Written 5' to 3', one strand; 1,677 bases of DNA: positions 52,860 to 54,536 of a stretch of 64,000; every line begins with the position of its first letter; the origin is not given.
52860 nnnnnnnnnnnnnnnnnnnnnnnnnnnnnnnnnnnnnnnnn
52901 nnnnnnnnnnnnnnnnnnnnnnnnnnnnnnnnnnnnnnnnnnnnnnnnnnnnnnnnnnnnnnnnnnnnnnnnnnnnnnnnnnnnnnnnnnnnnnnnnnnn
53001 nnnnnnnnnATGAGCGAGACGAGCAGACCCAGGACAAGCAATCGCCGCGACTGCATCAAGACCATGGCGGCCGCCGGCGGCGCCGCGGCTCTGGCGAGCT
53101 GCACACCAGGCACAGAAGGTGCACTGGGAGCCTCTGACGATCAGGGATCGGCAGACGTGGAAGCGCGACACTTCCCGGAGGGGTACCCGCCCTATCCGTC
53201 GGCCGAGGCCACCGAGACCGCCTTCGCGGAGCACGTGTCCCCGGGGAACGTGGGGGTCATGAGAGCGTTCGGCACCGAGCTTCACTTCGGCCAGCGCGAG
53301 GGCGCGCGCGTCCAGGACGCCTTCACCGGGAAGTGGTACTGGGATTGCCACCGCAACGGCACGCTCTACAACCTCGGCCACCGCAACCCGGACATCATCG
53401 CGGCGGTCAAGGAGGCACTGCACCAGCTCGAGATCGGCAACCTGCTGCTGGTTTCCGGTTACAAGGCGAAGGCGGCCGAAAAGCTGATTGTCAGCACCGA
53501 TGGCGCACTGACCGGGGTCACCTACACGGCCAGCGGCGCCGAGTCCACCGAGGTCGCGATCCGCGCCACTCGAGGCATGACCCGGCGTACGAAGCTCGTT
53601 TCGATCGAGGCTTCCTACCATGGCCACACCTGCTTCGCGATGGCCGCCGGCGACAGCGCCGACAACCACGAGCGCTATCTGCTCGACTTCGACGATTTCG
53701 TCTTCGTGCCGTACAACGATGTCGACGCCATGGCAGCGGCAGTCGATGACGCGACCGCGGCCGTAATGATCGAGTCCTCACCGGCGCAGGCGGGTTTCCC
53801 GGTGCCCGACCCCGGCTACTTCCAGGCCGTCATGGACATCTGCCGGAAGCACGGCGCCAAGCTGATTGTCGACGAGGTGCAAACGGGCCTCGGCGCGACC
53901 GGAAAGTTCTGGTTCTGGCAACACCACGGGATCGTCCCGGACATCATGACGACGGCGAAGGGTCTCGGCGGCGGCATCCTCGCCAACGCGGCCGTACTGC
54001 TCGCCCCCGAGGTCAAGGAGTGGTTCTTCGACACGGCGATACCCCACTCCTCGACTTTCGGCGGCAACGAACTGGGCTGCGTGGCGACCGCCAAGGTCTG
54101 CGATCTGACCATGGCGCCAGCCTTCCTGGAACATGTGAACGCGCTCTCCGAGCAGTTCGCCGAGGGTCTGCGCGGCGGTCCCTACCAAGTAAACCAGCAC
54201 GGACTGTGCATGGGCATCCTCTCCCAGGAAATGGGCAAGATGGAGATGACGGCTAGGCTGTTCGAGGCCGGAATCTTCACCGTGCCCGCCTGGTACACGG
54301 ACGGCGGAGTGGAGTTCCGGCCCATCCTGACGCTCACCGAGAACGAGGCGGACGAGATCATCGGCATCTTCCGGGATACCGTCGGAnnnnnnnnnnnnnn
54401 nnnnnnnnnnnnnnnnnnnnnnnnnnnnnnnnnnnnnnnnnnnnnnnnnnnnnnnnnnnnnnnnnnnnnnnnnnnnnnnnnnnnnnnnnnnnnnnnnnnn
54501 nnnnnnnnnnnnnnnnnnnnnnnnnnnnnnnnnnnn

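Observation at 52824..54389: Class-III PLP aminotransferase predicted to be a Tat-exported lipoprotein, divergent from a TonB-dependent receptor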

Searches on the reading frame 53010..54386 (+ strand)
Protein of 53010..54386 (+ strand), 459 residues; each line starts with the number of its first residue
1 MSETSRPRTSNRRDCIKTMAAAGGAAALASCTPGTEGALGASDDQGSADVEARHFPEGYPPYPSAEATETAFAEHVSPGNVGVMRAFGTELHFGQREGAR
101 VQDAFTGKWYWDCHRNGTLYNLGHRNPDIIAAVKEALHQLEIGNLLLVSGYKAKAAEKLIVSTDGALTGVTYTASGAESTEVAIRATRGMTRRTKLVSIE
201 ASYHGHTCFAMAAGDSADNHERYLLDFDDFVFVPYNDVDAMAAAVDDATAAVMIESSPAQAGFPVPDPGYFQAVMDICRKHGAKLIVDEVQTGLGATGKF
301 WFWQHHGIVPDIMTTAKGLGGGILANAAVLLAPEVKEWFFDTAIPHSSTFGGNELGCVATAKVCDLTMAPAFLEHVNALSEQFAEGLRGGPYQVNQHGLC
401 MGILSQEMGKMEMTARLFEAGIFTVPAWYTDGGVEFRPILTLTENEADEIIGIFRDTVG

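Call 3: search_protein_families(library=pfam, proteins=[window:53010-54386:+], max_evalue=0.01)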
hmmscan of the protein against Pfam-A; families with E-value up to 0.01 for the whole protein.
window:53010-54386:+ (459 aa): 1 family
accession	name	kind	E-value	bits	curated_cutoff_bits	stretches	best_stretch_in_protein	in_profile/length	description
PF00202.27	Aminotran_3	-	5.1e-66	223.5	30.5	1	95-457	15-402/403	Aminotransferase class-III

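Call 4: search_protein_families(library=ncbifam, proteins=[window:53010-54386:+], max_evalue=0.01)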
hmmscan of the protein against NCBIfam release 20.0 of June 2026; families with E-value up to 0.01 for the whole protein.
window:53010-54386:+ (459 aa): 74 families (the best 25 are shown)
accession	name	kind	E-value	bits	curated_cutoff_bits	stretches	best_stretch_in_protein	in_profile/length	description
TIGR00707.1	argD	subfamily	2.9e-66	223.9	410.05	1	90-456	10-378/381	acetylornithine/succinylornithine family transaminase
NF002874.0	PRK03244.1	equivalog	9.6e-65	218.9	457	1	83-456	18-390/399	acetylornithine transaminase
NF002325.0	PRK01278.1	subfamily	5.8e-60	203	372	1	90-457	14-385/395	acetylornithine transaminase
NF002797.0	PRK02936.1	equivalog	4.9e-59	200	496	1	91-456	13-375/385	acetylornithine transaminase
NF008570.0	PRK11522.1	equivalog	1.5e-54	185.4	612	1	68-457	43-453/464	putrescine aminotransferase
NF003468.0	PRK05093.1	subfamily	3.8e-51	174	522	1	96-388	30-322/405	acetylornithine/succinyldiaminopimelate transaminase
NF042418.1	LysJ_Th_th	equivalog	1.7e-50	172.1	700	1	95-389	24-314/386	[LysW]-aminoadipate semialdehyde transaminase LysJ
NF053554.1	prodigi_MAP_PigE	equivalog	2.8e-50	171.5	850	1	65-388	376-704/837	prodigiosin MAP biosynthesis aminotransferase PigE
NF004426.0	PRK05769.1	equivalog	6.1e-49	167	552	2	248-457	221-436/441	acetyl ornithine aminotransferase family protein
TIGR03246.1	arg_catab_astC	subfamily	1.8e-47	162.2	609.95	1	96-388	24-316/397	acetylornithine/succinylornithine family transaminase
NF003273.0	PRK04260.1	equivalog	5.1e-46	157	616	1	91-454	13-371/376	acetylornithine transaminase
TIGR00508.1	bioA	equivalog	7.3e-46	156.6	405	1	97-388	21-340/419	adenosylmethionine--8-amino-7-oxononanoate transaminase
TIGR03372.1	putres_am_tran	equivalog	1.6e-45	155.8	658.65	1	71-451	34-435/442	putrescine aminotransferase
NF005993.0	PRK08117.1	subfamily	4.4e-44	150.8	574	2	247-387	206-343/433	aspartate aminotransferase family protein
NF004718.0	PRK06062.1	subfamily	9.5e-44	149.7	472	2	247-382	216-351/454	hypothetical protein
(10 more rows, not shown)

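Call 5: find_homologous_proteins(query=window:53010-54386:+, max_evalue=1e-20)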
Query window:53010-54386:+ (459 aa): 2253 proteins with E <= 1e-20 among 8000 candidates; the best 120 are listed.
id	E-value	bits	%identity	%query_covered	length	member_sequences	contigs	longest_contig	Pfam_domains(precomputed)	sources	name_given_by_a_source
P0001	0.0e+0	1054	100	100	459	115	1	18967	PF00202.28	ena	-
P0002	1.9e-287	971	91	100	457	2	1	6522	PF00202.28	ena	-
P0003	3.5e-273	924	87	100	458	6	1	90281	PF00202.28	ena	-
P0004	8.2e-203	692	67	98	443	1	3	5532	PF00202.28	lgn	-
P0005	7.0e-200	683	66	98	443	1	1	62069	PF00202.28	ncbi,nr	ncbi:MAG: aminotransferase class III-fold pyridoxal phosphate-dependent enzyme [Gammaproteobacteria 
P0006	1.4e-199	682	66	98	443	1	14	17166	PF00202.28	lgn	-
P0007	1.6e-199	681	71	88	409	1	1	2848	PF00202.28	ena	-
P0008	6.9e-199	679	64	98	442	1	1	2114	PF00202.28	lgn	-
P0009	7.2e-194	663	65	99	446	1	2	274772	PF10518.15,PF00202.28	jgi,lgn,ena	-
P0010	1.5e-190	652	64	98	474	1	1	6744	PF00202.28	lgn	-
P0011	1.6e-189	648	64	98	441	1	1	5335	PF00202.28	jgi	jgi:acetylornithine/succinyldiaminopimelate/putrescine aminotransferase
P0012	2.0e-184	632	67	88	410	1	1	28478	PF00202.28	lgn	-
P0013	1.3e-182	626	71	82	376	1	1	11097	PF00202.28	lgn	-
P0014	2.4e-180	618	66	87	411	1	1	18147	PF00202.28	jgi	jgi:acetylornithine/succinyldiaminopimelate/putrescine aminotransferase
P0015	1.4e-179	616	64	85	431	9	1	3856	PF00202.28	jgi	-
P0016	1.3e-178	613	66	87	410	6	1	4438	PF00202.28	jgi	jgi:putrescine aminotransferase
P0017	2.9e-178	611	65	87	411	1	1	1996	PF00202.28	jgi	jgi:acetylornithine/succinyldiaminopimelate/putrescine aminotransferase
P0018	4.8e-178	611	65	87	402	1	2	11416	PF00202.28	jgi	jgi:acetylornithine/succinyldiaminopimelate/putrescine aminotransferase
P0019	2.6e-177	608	64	85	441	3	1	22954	PF00202.28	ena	-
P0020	5.9e-177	607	65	87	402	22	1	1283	PF00202.28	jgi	jgi:putrescine aminotransferase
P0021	2.2e-176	605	64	87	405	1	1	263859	PF00202.28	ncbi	-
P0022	4.4e-176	604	65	87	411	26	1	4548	PF00202.28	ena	-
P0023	4.9e-176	604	63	85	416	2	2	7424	PF00202.28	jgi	jgi:acetylornithine/succinyldiaminopimelate/putrescine aminotransferase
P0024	1.2e-175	603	64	87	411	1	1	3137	PF00202.28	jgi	jgi:putrescine aminotransferase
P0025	2.1e-175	602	64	87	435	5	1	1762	PF00202.28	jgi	-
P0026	2.2e-175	602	64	87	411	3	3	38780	PF00202.28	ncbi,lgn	ncbi:MAG: aminotransferase class III-fold pyridoxal phosphate-dependent enzyme [Woeseiaceae bacteriu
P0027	2.7e-175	602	60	95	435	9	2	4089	PF00202.28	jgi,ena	jgi:acetylornithine/succinyldiaminopimelate/putrescine aminotransferase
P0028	4.8e-175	601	64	87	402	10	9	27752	PF00202.28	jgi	jgi:putrescine aminotransferase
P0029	7.2e-175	600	64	87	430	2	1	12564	PF00202.28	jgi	-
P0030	8.3e-175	600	63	89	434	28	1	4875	PF00202.28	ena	-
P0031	3.0e-174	598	64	87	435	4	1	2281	PF00202.28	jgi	jgi:putrescine aminotransferase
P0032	8.3e-174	597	64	84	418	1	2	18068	PF00202.28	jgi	jgi:putrescine aminotransferase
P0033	2.1e-173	595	64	86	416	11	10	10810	PF00202.28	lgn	-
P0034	7.1e-173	594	64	87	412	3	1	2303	PF00202.28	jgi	jgi:acetylornithine/succinyldiaminopimelate/putrescine aminotransferase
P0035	7.6e-173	593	63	87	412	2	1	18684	PF00202.28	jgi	jgi:acetylornithine/succinyldiaminopimelate/putrescine aminotransferase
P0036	2.5e-172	592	64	86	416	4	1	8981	PF00202.28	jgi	jgi:putrescine aminotransferase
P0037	4.0e-171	588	57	98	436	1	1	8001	PF00202.28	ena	-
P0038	1.0e-169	583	61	88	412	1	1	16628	PF00202.28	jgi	-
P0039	2.3e-169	582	61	92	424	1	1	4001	PF00202.28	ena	-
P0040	4.5e-169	581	63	87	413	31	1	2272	PF00202.28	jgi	-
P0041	2.4e-168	579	66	81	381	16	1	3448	PF00202.28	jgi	jgi:putrescine aminotransferase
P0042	7.1e-167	574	60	92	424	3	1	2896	PF00202.28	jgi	jgi:putrescine aminotransferase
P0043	1.2e-166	573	63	87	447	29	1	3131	PF00202.28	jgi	jgi:putrescine aminotransferase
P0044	2.0e-166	572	64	84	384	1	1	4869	PF00202.28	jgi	-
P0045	8.0e-166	570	64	83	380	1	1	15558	PF00202.28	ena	-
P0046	1.1e-165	570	62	87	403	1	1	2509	PF00202.28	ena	-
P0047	5.3e-163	561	59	87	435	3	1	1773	PF00202.28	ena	-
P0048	1.4e-161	556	64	82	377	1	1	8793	PF00202.28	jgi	jgi:putrescine aminotransferase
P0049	2.4e-161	556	88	60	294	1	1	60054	PF00202.28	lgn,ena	-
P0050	1.9e-154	533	57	87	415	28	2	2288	PF00202.28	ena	-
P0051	1.5e-147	510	52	98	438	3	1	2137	PF00202.28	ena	-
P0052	4.5e-137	476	64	72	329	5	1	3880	PF00202.28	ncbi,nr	ncbi:MAG: aminotransferase class III-fold pyridoxal phosphate-dependent enzyme, partial [Gammaproteo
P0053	1.4e-132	461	50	91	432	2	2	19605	PF00202.28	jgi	jgi:acetylornithine/succinyldiaminopimelate/putrescine aminotransferase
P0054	2.4e-132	460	52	87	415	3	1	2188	PF00202.28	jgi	jgi:putrescine aminotransferase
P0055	4.9e-129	449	52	87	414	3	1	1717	PF00202.28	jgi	jgi:putrescine aminotransferase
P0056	1.6e-128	447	61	72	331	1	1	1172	PF00202.28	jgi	-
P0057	1.7e-128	447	51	87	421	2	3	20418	PF00202.28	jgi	jgi:putrescine aminotransferase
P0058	2.4e-127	443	51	87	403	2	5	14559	PF00202.28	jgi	jgi:putrescine aminotransferase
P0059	4.2e-127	443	51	87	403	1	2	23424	PF00202.28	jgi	jgi:putrescine aminotransferase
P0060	2.7e-126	440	50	87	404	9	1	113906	PF00202.28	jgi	jgi:putrescine aminotransferase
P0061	1.0e-125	438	50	92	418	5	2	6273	PF00202.28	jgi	jgi:putrescine aminotransferase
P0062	1.1e-125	438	51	88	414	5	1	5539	PF00202.28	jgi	jgi:putrescine aminotransferase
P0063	6.3e-125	436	50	85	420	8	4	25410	PF00202.28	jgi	jgi:putrescine aminotransferase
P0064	8.6e-125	435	50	87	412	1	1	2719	PF00202.28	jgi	jgi:putrescine aminotransferase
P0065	1.9e-124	434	51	87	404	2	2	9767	PF00202.28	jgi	jgi:putrescine aminotransferase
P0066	2.6e-124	434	48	97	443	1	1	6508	PF00202.28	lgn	-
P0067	2.6e-124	433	50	87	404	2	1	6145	PF00202.28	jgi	jgi:putrescine aminotransferase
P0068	3.8e-124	433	50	87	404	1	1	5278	PF00202.28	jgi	jgi:putrescine aminotransferase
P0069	5.1e-124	433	50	87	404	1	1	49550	PF00202.28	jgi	jgi:putrescine aminotransferase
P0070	1.8e-123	431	49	87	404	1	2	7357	PF00202.28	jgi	jgi:putrescine aminotransferase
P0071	2.3e-123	430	50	87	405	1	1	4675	PF00202.28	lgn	-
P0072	3.0e-123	430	50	87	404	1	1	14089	PF00202.28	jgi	jgi:putrescine aminotransferase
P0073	7.5e-123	429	47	97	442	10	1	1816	PF00202.28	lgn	-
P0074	1.1e-122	428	48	90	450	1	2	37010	PF00202.28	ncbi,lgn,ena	-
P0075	1.9e-122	427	50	87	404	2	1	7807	PF00202.28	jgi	jgi:putrescine aminotransferase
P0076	1.2e-121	425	49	87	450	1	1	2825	PF00202.28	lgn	-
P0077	2.8e-121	424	50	85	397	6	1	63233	PF00202.28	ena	-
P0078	4.0e-121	423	47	92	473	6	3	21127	PF00202.28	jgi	jgi:putrescine aminotransferase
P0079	7.5e-120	419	50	85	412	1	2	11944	PF00202.28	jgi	jgi:putrescine aminotransferase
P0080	1.6e-119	418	48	87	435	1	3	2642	PF00202.28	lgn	-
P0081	8.1e-119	415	47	89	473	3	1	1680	PF00202.28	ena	-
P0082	2.0e-117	411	48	86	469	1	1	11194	PF00202.28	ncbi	-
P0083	5.0e-117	409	49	85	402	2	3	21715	PF00202.28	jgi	jgi:putrescine aminotransferase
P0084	7.8e-117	409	49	88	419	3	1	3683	PF00202.28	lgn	-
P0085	8.0e-116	406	48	87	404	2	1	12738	PF00202.28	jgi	jgi:acetylornithine/succinyldiaminopimelate/putrescine aminotransferase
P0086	8.6e-116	405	48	87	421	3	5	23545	PF00202.28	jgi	jgi:putrescine aminotransferase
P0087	9.5e-116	405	47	86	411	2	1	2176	PF00202.28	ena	-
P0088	5.5e-115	403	49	87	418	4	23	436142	PF00202.28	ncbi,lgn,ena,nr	ncbi:MAG: Putrescine aminotransferase [Acidimicrobiales bacterium]|nr:Putrescine aminotransferase [A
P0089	5.7e-114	399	47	87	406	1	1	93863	PF00202.28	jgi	jgi:putrescine aminotransferase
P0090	2.1e-112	394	47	87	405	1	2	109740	PF00202.28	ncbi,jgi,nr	ncbi:MAG: aminotransferase class III-fold pyridoxal phosphate-dependent enzyme [Acidimicrobiales bac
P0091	1.5e-111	391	46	87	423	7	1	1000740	PF00202.28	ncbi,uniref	ncbi:aminotransferase class III-fold pyridoxal phosphate-dependent enzyme [Streptomyces sp. NPDC0900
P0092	2.3e-111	391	47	86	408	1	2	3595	PF00202.28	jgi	-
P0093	4.5e-111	390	47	87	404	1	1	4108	PF00202.28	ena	-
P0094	1.9e-110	388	48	88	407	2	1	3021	PF00202.28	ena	-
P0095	3.5e-110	387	48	87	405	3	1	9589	PF00202.28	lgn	-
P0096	4.0e-110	387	46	87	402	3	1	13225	PF00202.28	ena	-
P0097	6.7e-110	386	47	83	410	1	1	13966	PF00202.28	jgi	jgi:acetylornithine aminotransferase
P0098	1.3e-109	385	45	91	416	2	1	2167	PF00202.28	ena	-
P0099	1.7e-109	385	46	86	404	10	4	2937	PF00202.28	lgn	-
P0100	2.0e-109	384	47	87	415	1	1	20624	PF00202.28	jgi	jgi:acetylornithine/succinyldiaminopimelate/putrescine aminotransferase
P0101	6.9e-109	383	46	85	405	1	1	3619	PF00202.28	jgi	jgi:acetylornithine/succinyldiaminopimelate/putrescine aminotransferase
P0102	8.7e-109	382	46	87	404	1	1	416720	PF00202.28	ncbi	-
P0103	9.0e-109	382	46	87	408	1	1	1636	PF00202.28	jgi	-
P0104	1.3e-108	382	45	86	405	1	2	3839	PF00202.28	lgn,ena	-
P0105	1.6e-108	381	46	88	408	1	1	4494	PF00202.28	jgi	jgi:acetylornithine/succinyldiaminopimelate/putrescine aminotransferase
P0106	2.1e-108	381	47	85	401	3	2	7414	PF00202.28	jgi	jgi:acetylornithine/succinyldiaminopimelate/putrescine aminotransferase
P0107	2.6e-108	381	46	86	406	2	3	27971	PF00202.28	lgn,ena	-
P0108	5.8e-108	380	45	87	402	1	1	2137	PF00202.28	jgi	jgi:acetylornithine/succinyldiaminopimelate/putrescine aminotransferase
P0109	6.4e-108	379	46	87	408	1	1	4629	PF00202.28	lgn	-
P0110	8.0e-108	379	46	87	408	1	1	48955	PF00202.28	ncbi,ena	-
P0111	8.2e-108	379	46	87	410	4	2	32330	PF00202.28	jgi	jgi:acetylornithine/succinyldiaminopimelate/putrescine aminotransferase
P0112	1.0e-107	379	46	85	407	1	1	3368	PF00202.28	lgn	-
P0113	1.7e-107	378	46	87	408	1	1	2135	PF00202.28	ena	-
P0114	1.9e-107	378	47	83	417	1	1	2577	PF00202.28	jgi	jgi:acetylornithine/succinyldiaminopimelate/putrescine aminotransferase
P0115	2.1e-107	378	46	86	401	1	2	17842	PF00202.28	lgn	-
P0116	2.1e-107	378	45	87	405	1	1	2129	PF00202.28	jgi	jgi:acetylornithine/succinyldiaminopimelate/putrescine aminotransferase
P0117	3.0e-107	377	46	88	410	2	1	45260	PF00202.28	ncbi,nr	ncbi:MAG TPA: aminotransferase class III-fold pyridoxal phosphate-dependent enzyme [Acidimicrobiia b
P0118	4.8e-107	377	46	86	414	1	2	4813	PF00202.28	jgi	jgi:putrescine aminotransferase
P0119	4.9e-107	377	45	88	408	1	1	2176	PF00202.28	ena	-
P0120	5.9e-107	376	45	87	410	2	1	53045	PF00202.28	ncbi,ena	-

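Call 11: find_encoding_contigs(protein=P0003, flank=10000, max_places=3)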
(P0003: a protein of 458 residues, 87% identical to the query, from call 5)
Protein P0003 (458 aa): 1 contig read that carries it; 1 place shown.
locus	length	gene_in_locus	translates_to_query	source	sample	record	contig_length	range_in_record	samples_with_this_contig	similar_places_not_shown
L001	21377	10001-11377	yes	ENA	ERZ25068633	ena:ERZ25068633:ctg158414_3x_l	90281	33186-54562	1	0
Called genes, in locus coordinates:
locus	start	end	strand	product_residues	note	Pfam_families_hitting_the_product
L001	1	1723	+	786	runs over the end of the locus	PF00884:Sulfatase, PF01663:Phosphodiest, PF16347:SGSH_C, PF00515:TPR_1 (weak), PF07719:TPR_2 (weak), PF13428:TPR_14 (weak), PF13432:TPR_16, PF14559:TPR_19, +9 more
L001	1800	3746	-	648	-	PF19313:DUF5916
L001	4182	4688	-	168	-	-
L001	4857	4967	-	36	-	-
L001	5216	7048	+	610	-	PF00593:TonB_dep_Rec_b-barrel, PF25183:OMP_b-brl_4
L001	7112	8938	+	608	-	PF01011:PQQ, PF13570:Beta-prop_ACSF4 (faint), PF13360:PQQ_2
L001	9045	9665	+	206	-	PF00462:Glutaredoxin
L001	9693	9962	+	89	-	PF01722:BolA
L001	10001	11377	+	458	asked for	PF00202:Aminotran_3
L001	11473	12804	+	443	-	-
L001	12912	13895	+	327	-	PF00480:ROK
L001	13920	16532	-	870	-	PF05762:VWA_CoxE (faint), PF07090:GATase1_like (faint), PF13768:VWA_3, PF00092:VWA, PF13519:VWA_2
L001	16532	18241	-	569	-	-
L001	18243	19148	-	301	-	PF01882:DUF58, PF13519:VWA_2 (weak)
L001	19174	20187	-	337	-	PF20030:bpMoxR, PF00004:AAA (faint), PF07726:AAA_3, PF07728:AAA_5, PF17863:AAA_lid_2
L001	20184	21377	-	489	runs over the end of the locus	-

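Call 12: find_encoding_contigs(protein=P0009, flank=10000, max_places=3)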
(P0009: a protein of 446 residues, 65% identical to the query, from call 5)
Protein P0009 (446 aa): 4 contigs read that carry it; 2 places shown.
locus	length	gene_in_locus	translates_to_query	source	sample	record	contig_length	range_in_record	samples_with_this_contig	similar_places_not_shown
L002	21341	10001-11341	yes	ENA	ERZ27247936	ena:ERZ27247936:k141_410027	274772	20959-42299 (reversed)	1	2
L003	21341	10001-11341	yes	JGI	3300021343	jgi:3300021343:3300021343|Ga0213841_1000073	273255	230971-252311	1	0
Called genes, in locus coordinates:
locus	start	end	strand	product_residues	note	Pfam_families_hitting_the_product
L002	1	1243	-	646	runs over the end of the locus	PF02776:TPP_enzyme_N, PF00205:TPP_enzyme_M, PF02775:TPP_enzyme_C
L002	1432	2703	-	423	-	PF11871:DUF3391, PF13487:HD_5, PF01966:HD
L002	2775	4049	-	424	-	PF11871:DUF3391, PF13487:HD_5, PF01966:HD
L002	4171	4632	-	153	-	PF07238:PilZ (weak)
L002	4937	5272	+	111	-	-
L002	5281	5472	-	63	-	-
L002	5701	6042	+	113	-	PF11969:DcpS_C, PF01230:HIT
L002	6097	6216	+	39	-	-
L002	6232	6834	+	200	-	PF01135:PCMT, PF01189:Methyltr_RsmB-F (weak), PF13847:Methyltransf_31, PF13649:Methyltransf_25 (weak)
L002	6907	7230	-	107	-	-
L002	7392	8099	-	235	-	PF11845:Tll0287-like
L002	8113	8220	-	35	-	-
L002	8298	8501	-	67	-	-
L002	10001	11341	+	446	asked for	PF10518:TAT_signal (weak), PF00202:Aminotran_3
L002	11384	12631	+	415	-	PF00491:Arginase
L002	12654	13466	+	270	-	PF13145:Rotamase_2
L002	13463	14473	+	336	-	PF04955:HupE_UreJ, PF13795:HupE_UreJ_2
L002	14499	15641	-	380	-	-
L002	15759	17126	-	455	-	PF00202:Aminotran_3, PF01212:Beta_elim_lyase (weak)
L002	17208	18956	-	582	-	PF02776:TPP_enzyme_N, PF00205:TPP_enzyme_M, PF02775:TPP_enzyme_C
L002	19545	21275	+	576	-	PF00916:Sulfate_transp, PF01740:STAS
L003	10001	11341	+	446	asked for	PF10518:TAT_signal (weak), PF00202:Aminotran_3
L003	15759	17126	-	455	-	PF00202:Aminotran_3, PF01212:Beta_elim_lyase (weak)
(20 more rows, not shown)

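Call 13: find_encoding_contigs(protein=P0005, flank=10000, max_places=3)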
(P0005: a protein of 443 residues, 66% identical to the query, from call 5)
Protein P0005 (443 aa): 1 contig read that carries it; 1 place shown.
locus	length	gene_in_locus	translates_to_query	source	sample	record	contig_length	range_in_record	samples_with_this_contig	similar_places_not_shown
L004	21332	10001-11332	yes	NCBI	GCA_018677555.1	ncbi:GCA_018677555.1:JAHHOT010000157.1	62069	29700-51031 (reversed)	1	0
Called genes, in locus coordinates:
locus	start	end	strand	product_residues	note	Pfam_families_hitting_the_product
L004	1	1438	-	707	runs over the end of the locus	PF13091:PLDc_2, PF00614:PLDc (weak), PF09335:VTT_dom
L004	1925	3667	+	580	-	PF02776:TPP_enzyme_N, PF00205:TPP_enzyme_M, PF02775:TPP_enzyme_C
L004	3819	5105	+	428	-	PF00202:Aminotran_3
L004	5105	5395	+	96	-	PF07876:Dabb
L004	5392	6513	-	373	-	-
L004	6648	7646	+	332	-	PF12625:Arabinose_bd, PF12833:HTH_18, PF00165:HTH_AraC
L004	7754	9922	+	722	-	PF07715:Plug, PF00593:TonB_dep_Rec_b-barrel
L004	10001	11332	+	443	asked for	PF00202:Aminotran_3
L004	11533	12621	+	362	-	PF00491:Arginase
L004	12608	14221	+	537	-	PF00732:GMC_oxred_N, PF05199:GMC_oxred_C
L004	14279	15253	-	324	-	PF08240:ADH_N, PF00107:ADH_zinc_N, PF13602:ADH_zinc_N_2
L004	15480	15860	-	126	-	PF13560:HTH_31 (weak), PF01381:HTH_3, PF12844:HTH_19, PF13443:HTH_26 (weak)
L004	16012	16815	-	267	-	PF14023:Bestrophin-like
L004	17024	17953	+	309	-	-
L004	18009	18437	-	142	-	PF07681:DoxX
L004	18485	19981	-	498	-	PF13409:GST_N_2, PF00043:GST_C (faint), PF13410:GST_C_2, PF14534:DUF4440 (weak)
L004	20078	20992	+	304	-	PF00126:HTH_1, PF03466:LysR_substrate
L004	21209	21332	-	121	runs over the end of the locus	PF20064:DUF6463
